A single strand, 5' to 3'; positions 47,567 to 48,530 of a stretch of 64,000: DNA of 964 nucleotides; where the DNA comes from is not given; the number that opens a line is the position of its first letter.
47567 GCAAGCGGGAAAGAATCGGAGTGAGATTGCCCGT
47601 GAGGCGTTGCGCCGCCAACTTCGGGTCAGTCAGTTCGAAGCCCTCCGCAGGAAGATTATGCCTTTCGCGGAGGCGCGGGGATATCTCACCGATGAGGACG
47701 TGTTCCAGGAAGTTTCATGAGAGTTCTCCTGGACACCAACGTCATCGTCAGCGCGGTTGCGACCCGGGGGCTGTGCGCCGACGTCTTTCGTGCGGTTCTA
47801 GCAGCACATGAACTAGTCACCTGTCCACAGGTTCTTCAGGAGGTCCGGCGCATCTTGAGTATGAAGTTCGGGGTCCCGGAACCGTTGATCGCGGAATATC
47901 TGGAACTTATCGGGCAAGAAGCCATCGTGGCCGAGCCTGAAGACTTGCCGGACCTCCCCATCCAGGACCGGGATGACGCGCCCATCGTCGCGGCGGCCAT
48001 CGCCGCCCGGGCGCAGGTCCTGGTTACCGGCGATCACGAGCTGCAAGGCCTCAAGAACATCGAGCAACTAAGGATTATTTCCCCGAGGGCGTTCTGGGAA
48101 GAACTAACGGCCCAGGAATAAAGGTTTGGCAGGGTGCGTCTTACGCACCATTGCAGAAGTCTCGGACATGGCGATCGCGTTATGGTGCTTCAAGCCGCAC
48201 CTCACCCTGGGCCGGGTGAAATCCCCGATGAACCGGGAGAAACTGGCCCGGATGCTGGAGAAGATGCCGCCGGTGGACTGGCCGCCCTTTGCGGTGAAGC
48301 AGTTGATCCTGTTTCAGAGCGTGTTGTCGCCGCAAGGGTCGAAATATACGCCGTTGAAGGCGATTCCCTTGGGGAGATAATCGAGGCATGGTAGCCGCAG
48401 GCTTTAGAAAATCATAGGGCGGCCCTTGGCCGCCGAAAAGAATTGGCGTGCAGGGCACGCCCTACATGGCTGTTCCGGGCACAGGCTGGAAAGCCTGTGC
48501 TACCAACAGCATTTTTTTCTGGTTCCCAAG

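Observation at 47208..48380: RHH-PIN toxin-antitoxin cassette bracketed by a diverged direct duplication of the thpR 3' end, with no integrase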

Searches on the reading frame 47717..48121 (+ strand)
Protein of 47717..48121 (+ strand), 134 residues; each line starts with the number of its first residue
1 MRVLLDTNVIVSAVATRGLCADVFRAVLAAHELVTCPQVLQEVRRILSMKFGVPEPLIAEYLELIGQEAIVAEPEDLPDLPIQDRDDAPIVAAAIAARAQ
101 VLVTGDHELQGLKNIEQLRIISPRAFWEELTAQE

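Call 7: search_protein_families(library=pfam, proteins=[window:47717-48121:+], max_evalue=0.01)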
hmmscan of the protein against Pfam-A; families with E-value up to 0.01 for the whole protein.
window:47717-48121:+ (134 aa): 3 families
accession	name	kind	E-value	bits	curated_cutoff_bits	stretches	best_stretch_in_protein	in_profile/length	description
PF13470.12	PIN_3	-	1.7e-16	61.5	27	1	2-107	1-114/115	PIN domain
PF01850.27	PIN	-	2.2e-06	28.7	23.6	1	3-100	1-86/120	PIN domain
PF10130.15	PIN_2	-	3.4e-05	24.5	22.4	1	5-113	2-121/133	PIN domain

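Call 18: find_homologous_proteins(query=window:47717-48118:+, max_evalue=1e-10)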
Query window:47717-48118:+ (134 aa): 1725 proteins with E <= 1e-10 among 2029 candidates; the best 120 are listed.
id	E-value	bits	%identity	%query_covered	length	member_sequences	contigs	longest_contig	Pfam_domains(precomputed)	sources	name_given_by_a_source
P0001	5.6e-73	261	94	100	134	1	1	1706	PF01850.28,PF13470.13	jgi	-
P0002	8.4e-70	250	91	99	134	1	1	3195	PF01850.28,PF13470.13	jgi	jgi:putative PIN family toxin of toxin-antitoxin system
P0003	1.0e-69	250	89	99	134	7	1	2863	PF01850.28,PF13470.13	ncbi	-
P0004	1.4e-69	250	90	99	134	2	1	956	PF01850.28,PF13470.13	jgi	jgi:putative PIN family toxin of toxin-antitoxin system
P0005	1.5e-69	250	90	100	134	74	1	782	PF01850.28,PF13470.13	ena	-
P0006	2.3e-69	249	90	100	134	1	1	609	PF01850.28,PF13470.13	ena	-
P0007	2.4e-69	249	90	100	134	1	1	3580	PF01850.28,PF13470.13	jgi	jgi:putative PIN family toxin of toxin-antitoxin system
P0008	3.5e-69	248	90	100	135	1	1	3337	PF01850.28,PF13470.13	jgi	jgi:uncharacterized protein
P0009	6.1e-69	248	89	100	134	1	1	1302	PF01850.28,PF13470.13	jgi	jgi:putative PIN family toxin of toxin-antitoxin system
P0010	8.1e-69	247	90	100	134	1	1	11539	PF01850.28,PF13470.13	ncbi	-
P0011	9.2e-69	247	89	100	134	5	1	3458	PF01850.28,PF13470.13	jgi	jgi:putative PIN family toxin of toxin-antitoxin system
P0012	1.9e-68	246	89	100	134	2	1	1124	PF01850.28,PF13470.13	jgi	jgi:putative PIN family toxin of toxin-antitoxin system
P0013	2.0e-68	246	89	100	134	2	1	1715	PF01850.28,PF13470.13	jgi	jgi:putative PIN family toxin of toxin-antitoxin system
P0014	2.5e-68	246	89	100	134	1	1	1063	PF01850.28,PF13470.13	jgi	jgi:putative PIN family toxin of toxin-antitoxin system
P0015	3.5e-68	245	88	100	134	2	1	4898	PF01850.28,PF13470.13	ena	-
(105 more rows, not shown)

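Call 19: find_related_loci(query=window:47717-48118:+, collection=metagenome_contigs, flank=4000)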
Query window:47717-48118:+ (134 aa) in metagenome_contigs; peptide patterns used: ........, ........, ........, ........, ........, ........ (x = any residue, [..] = any of these).
600 stretches matched a pattern (row limit reached: there are more); 113 encode a relative of the query (tblastn E <= 1e-3); the best 80 are kept; 80 distinct loci.
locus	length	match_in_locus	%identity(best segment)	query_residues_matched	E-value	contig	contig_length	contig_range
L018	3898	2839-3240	88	1-134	5e-75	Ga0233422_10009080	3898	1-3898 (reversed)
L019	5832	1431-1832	87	1-134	1e-74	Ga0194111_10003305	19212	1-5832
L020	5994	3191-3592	85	1-134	1e-72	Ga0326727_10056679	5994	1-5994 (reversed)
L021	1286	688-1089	84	1-134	4e-75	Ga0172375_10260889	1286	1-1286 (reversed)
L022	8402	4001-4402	85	1-134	1e-69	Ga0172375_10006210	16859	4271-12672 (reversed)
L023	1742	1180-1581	87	1-134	5e-72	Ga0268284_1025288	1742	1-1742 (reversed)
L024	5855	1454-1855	88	1-134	2e-67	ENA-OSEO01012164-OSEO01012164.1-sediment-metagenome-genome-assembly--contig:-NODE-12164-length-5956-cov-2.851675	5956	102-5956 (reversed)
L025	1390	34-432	88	1-133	4e-71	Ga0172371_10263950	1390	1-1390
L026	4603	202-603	88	1-134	2e-67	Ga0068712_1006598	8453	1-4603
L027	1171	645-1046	87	1-134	2e-70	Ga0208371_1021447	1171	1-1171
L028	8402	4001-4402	86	1-134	1e-66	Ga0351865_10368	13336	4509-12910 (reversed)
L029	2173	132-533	85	1-134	4e-67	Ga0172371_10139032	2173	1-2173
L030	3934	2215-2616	85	1-134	1e-65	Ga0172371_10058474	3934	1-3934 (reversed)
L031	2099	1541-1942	73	1-134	6e-66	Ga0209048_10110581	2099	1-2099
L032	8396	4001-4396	87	1-132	6e-66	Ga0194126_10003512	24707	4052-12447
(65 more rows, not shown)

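Call 43: search_protein_families(library=ncbifam, proteins=[window:47717-48121:+], max_evalue=0.001)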
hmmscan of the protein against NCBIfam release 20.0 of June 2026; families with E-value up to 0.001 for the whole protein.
window:47717-48121:+ (134 aa): 1 family
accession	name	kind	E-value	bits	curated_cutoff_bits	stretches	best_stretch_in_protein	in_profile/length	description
TIGR00305.1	TIGR00305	equivalog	2.2e-10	40.8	29.15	1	2-109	1-112/115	putative toxin-antitoxin system toxin component, PIN family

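Call 77: find_related_loci(query=window:47717-48118:+, collection=viral_contigs, flank=3000)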
Query window:47717-48118:+ (134 aa) in viral_contigs; peptide patterns used: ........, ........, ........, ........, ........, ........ (x = any residue, [..] = any of these).
14 stretches matched a pattern, but none encodes a relative of the query by tblastn (E <= 1e-3).

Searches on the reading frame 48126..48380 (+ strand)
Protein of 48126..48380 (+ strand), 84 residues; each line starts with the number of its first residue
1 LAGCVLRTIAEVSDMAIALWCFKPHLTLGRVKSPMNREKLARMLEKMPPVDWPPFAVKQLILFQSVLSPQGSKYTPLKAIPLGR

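Call 7: search_protein_families(library=pfam, proteins=[window:48126-48380:+], max_evalue=0.01)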
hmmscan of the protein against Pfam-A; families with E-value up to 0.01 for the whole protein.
window:48126-48380:+ (84 aa): 1 family
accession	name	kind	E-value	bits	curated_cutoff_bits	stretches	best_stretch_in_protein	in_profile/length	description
PF02834.22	LigT_PEase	-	1.7e-05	25.4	23.3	1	22-74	33-87/87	LigT like Phosphoesterase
